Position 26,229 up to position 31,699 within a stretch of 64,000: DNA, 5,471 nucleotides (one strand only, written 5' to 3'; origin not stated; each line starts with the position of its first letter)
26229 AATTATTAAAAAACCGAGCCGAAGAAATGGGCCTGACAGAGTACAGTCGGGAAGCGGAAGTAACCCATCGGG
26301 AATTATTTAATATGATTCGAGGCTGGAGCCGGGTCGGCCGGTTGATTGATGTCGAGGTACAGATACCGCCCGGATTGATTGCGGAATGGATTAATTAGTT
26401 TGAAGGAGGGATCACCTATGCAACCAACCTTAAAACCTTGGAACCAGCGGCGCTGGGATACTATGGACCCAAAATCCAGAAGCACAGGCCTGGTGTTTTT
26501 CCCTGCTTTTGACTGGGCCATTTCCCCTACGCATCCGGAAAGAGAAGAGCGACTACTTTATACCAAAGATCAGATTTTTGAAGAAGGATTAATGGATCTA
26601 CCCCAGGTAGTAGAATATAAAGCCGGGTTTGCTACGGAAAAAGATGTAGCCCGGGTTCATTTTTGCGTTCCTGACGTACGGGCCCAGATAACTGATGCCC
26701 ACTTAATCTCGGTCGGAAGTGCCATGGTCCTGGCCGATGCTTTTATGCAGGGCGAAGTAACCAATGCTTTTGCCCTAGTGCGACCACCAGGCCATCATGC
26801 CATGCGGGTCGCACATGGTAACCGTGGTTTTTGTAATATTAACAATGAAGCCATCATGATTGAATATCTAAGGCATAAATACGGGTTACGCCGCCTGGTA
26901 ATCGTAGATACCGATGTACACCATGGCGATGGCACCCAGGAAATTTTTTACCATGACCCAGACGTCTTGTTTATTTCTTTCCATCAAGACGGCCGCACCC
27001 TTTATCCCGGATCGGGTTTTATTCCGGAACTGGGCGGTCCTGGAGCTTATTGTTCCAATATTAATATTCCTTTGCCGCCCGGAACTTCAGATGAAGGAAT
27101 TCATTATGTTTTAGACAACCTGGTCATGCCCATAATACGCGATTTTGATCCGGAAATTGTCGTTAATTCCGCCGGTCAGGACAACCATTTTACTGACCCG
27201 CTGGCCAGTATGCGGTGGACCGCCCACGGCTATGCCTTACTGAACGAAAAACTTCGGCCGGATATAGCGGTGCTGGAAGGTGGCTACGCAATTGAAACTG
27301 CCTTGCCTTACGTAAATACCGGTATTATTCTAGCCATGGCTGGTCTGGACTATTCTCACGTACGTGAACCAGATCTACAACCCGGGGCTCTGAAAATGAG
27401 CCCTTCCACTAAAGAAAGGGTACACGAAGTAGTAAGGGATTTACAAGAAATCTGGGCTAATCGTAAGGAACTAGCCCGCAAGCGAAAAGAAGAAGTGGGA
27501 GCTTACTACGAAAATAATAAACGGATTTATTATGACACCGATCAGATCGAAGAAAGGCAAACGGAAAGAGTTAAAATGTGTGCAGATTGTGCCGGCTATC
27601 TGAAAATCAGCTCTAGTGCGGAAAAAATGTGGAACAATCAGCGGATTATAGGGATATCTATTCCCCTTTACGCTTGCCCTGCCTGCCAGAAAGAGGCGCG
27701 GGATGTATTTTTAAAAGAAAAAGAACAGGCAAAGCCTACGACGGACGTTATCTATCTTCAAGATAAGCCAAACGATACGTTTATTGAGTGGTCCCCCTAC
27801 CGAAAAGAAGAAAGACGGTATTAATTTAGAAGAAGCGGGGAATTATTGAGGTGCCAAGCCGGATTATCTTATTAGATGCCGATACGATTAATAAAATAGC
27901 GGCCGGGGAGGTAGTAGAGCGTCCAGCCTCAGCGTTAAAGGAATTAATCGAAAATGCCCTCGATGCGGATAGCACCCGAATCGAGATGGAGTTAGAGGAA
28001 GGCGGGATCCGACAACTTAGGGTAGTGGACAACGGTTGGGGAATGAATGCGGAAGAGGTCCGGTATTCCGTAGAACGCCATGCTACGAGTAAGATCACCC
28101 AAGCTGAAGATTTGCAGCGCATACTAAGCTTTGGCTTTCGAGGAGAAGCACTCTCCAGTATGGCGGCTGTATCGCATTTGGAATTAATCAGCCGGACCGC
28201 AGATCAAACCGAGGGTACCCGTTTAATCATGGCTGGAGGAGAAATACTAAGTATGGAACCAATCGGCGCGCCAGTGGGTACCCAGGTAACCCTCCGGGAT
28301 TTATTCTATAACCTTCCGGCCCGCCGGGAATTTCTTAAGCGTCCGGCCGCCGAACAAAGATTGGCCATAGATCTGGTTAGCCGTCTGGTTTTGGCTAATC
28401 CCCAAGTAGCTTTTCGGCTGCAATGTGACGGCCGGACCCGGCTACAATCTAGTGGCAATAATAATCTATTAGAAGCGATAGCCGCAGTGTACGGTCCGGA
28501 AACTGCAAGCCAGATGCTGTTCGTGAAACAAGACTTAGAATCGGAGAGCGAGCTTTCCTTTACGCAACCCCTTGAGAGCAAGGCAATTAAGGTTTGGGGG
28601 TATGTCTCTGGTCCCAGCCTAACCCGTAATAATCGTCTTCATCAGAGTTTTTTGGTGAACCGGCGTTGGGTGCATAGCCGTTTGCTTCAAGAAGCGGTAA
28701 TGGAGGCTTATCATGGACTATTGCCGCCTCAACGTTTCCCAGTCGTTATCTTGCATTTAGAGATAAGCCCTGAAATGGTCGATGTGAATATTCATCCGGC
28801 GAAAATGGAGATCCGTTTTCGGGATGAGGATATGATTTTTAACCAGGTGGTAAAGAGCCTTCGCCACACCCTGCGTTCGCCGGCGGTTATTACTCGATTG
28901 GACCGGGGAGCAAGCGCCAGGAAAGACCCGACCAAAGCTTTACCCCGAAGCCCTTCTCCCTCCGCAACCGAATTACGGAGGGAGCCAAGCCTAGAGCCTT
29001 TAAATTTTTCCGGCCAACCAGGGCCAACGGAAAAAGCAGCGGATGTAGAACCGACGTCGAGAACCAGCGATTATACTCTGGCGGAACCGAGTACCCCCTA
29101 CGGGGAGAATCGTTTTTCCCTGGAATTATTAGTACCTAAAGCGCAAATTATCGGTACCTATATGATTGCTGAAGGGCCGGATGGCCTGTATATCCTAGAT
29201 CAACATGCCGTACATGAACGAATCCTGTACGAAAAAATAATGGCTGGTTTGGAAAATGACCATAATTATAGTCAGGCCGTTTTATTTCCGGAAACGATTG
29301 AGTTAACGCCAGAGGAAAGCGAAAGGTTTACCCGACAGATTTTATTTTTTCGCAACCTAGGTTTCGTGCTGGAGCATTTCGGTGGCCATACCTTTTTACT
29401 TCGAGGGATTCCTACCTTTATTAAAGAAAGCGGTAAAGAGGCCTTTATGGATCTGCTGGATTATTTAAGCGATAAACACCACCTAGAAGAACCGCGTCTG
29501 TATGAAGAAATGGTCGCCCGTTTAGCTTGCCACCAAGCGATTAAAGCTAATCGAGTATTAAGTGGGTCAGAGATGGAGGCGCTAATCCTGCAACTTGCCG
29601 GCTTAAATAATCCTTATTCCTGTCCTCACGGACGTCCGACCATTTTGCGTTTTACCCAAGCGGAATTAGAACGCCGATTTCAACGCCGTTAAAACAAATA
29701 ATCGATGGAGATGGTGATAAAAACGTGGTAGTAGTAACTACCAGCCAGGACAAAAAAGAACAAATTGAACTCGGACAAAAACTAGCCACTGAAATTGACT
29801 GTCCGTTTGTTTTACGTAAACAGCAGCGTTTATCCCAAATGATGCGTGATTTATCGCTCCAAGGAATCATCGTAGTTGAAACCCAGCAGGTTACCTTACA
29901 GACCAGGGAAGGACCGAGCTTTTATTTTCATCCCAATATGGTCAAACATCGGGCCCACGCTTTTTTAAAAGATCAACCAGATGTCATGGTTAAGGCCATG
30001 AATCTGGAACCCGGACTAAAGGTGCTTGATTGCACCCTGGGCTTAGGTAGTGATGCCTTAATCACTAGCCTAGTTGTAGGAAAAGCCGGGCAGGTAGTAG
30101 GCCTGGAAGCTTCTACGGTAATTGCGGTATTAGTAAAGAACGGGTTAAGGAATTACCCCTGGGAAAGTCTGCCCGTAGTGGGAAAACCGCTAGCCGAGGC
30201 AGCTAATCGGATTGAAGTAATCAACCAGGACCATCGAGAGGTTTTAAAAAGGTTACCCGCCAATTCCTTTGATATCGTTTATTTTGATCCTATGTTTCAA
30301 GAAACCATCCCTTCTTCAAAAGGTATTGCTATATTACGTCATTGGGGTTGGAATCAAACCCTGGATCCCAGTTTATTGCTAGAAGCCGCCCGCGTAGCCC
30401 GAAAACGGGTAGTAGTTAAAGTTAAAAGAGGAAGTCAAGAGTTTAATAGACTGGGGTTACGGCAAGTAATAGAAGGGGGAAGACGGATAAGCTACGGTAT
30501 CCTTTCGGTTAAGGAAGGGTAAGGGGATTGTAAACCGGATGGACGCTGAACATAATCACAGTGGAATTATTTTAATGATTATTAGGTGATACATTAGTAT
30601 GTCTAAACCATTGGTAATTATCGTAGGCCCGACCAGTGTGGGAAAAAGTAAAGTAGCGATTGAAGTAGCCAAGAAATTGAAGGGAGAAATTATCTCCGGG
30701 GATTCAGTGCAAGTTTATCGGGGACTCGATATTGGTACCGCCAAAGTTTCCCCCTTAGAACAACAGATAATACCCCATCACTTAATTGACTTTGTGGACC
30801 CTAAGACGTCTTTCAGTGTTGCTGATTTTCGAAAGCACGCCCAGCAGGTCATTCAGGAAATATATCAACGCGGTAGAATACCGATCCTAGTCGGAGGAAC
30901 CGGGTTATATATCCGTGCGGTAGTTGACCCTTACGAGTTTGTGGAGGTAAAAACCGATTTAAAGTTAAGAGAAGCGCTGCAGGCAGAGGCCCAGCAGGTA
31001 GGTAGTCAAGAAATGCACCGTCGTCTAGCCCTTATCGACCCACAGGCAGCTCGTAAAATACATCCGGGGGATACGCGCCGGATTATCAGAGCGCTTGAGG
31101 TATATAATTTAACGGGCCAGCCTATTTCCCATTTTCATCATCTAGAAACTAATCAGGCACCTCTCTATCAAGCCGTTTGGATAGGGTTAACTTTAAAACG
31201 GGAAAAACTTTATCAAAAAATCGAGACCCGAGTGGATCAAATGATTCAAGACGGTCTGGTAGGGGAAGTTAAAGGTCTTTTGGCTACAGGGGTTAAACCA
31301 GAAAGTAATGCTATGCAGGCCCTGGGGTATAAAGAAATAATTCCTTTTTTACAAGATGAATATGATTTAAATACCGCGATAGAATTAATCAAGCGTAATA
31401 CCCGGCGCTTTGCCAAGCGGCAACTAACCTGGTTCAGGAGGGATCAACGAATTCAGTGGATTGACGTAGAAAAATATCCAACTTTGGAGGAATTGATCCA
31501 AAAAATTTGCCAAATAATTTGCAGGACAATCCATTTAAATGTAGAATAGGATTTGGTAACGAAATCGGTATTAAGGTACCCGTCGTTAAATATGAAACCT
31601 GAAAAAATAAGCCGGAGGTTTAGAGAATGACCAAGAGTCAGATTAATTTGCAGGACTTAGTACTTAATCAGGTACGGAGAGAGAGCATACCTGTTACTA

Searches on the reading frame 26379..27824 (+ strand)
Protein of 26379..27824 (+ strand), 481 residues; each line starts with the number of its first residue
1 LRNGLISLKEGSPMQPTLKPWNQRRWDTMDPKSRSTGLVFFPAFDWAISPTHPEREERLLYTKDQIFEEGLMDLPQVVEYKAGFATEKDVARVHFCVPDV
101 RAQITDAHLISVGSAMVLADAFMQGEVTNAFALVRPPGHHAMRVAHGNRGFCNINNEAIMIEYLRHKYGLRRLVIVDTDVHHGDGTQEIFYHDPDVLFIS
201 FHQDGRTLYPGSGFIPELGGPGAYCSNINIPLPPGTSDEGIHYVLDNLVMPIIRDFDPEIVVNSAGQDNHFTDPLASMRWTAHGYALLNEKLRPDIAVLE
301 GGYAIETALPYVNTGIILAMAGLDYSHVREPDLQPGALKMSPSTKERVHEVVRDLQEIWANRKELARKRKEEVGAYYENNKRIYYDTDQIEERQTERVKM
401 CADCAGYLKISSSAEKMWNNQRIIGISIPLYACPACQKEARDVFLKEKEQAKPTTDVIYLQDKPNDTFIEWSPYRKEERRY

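Call 45: search_protein_families(library=ncbifam, proteins=[window:26379-27824:+], max_evalue=0.00001)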
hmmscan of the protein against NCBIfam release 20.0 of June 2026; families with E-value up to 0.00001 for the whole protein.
window:26379-27824:+ (481 aa): 0 families

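Call 61: search_protein_families(library=pfam, proteins=[window:26379-27824:+], max_evalue=1e-8)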
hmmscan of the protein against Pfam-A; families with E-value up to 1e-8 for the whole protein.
window:26379-27824:+ (481 aa): 1 family
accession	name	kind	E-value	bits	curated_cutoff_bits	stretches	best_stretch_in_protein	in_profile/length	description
PF00850.24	Hist_deacetyl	-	1e-66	225.8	27.9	1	103-307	76-286/298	Histone deacetylase domain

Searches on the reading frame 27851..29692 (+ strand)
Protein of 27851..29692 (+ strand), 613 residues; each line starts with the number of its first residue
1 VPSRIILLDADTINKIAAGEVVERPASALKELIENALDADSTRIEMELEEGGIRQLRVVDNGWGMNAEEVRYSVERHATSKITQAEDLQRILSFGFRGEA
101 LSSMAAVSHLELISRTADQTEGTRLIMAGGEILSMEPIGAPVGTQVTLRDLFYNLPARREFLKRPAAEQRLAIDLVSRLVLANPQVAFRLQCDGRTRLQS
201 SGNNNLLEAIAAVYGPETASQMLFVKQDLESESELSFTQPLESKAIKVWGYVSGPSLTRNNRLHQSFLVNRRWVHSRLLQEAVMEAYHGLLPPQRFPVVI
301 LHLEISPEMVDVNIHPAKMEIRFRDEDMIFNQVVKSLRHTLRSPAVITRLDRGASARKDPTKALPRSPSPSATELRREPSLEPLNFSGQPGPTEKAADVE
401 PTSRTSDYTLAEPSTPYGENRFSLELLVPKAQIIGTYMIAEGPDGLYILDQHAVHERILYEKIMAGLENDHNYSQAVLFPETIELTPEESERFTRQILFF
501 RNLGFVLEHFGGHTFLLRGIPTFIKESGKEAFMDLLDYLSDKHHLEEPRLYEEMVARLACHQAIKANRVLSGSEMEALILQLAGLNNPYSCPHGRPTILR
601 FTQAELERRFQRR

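Call 45: search_protein_families(library=ncbifam, proteins=[window:27851-29692:+], max_evalue=0.00001)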
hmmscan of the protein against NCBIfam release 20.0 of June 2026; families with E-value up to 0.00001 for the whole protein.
window:27851-29692:+ (613 aa): 9 families
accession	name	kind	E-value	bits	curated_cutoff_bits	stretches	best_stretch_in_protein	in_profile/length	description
TIGR00585.2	mutl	equivalog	9.5e-156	519.9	180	1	5-539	1-553/555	DNA mismatch repair endonuclease MutL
NF000950.0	PRK00095.1-3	equivalog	2.7e-152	508.4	756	2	4-353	3-337/641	DNA mismatch repair endonuclease MutL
NF000953.0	PRK00095.2-4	equivalog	2.9e-145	485.6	693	1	5-613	3-611/611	DNA mismatch repair endonuclease MutL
NF000949.0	PRK00095.1-2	equivalog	6.6e-138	461.5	750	2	3-373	5-360/634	DNA mismatch repair endonuclease MutL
NF000952.0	PRK00095.2-2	subfamily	1.7e-120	403.4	840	1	5-613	3-623/623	DNA mismatch repair endonuclease MutL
NF000951.0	PRK00095.2-1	equivalog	1.1e-100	337.9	391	2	3-344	3-335/559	DNA mismatch repair endonuclease MutL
NF000948.0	PRK00095.1-1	equivalog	4.9e-89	299.9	701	1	5-350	3-338/625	DNA mismatch repair endonuclease MutL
NF000954.0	PRK00095.2-5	equivalog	8.6e-85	285.3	937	1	2-532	4-516/588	DNA mismatch repair endonuclease MutL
NF050001.1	restrict_BbrUII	equivalog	9.8e-06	24.4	550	0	26-71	22-65/659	BbrUII/HgiDII family restriction enzyme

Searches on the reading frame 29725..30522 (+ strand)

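Call 45: search_protein_families(library=ncbifam, proteins=[window:29725-30522:+], max_evalue=0.00001)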
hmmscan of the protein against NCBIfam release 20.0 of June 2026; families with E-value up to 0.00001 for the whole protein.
window:29725-30522:+ (265 aa): 1 family
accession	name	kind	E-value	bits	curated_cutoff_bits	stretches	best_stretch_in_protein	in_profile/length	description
NF008012.0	PRK10742.1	equivalog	6.1e-08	32.2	422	1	99-233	91-219/250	16S rRNA (guanine(1516)-N(2))-methyltransferase RsmJ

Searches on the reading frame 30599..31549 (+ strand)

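Call 45: search_protein_families(library=ncbifam, proteins=[window:30599-31549:+], max_evalue=0.00001)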
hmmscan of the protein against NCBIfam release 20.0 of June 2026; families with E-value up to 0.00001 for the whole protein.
window:30599-31549:+ (316 aa): 1 family
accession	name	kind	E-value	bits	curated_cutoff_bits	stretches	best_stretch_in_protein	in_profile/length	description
TIGR00174.1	miaA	equivalog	2.2e-101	338.9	148.65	1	6-292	2-287/288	tRNA (adenosine(37)-N6)-dimethylallyltransferase MiaA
